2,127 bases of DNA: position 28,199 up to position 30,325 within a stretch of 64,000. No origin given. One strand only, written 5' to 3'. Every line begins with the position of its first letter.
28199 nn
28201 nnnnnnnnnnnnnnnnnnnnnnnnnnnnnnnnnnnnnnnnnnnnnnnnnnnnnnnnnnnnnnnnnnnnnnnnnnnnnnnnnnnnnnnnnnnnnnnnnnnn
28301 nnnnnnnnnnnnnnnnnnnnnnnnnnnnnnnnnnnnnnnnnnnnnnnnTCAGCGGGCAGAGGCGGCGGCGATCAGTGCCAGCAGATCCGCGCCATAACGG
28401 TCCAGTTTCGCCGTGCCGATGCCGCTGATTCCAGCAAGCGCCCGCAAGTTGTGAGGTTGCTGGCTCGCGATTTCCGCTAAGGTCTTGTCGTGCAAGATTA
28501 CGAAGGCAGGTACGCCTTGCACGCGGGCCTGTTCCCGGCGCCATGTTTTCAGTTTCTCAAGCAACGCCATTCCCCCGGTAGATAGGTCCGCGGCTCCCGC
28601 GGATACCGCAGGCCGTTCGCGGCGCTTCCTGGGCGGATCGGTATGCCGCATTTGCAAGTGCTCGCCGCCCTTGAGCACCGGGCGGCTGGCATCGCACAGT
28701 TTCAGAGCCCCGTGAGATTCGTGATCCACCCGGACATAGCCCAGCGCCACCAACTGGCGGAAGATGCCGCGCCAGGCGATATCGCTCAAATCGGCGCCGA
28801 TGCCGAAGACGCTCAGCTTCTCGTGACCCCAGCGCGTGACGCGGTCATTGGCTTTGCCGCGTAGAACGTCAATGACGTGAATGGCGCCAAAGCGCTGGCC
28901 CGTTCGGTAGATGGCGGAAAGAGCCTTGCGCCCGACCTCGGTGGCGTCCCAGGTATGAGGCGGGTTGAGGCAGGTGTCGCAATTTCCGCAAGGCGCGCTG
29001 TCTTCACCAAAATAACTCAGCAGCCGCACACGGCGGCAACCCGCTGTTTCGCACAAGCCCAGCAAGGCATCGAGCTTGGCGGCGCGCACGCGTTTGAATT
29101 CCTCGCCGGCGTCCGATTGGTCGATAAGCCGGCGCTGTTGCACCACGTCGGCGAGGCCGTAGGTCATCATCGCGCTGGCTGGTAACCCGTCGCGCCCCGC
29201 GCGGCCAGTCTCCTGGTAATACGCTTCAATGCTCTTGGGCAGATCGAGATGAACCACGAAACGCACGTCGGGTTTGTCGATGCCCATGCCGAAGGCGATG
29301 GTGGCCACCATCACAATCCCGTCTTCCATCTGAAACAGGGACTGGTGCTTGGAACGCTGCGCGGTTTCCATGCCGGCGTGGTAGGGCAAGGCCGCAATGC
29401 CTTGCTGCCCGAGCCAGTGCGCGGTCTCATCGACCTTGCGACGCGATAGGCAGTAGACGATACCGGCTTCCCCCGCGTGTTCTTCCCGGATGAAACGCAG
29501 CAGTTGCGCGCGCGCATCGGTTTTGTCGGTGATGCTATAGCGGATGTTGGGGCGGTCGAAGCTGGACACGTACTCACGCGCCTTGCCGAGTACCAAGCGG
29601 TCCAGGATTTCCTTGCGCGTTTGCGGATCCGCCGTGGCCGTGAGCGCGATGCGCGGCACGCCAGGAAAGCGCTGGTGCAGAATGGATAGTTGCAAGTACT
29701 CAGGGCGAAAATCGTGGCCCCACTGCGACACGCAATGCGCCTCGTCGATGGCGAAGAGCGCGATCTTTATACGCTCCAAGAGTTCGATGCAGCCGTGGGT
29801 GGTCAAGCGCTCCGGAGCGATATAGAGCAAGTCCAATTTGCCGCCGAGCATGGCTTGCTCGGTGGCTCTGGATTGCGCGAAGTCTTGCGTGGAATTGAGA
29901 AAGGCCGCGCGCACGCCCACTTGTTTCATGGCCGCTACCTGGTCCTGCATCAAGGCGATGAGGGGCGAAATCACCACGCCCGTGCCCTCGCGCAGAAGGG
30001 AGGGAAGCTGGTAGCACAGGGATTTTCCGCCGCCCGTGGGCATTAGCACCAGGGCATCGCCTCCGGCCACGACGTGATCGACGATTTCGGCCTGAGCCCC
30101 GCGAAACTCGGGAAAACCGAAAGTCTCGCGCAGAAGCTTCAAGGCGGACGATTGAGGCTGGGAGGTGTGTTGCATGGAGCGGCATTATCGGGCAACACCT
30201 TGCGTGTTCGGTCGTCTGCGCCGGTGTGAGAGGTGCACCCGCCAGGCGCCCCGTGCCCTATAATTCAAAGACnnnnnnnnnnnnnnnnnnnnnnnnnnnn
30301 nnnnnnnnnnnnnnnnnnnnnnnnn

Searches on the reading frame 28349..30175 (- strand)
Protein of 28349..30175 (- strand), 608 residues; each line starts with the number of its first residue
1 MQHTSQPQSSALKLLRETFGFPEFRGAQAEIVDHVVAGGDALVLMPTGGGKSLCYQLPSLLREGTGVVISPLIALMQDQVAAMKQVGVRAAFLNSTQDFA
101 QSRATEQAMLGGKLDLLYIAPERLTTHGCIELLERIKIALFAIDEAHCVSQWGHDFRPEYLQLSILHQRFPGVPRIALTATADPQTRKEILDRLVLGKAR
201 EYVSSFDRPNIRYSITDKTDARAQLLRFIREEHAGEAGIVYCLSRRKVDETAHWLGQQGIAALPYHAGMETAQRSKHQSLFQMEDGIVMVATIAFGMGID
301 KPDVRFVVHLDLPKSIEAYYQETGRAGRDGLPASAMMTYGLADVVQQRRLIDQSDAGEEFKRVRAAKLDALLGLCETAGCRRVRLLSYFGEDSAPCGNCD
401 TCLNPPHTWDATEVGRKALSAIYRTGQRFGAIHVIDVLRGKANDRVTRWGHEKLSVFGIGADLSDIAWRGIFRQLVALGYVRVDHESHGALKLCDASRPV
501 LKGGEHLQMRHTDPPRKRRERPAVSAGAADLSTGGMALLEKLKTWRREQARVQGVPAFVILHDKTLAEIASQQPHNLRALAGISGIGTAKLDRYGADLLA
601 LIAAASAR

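Call 20: find_encoding_contigs(protein=window:28349-30175:-, flank=4000, max_places=10)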
Protein window:28349-30175:- (608 aa): no gene with exactly this product is on record in the collection.
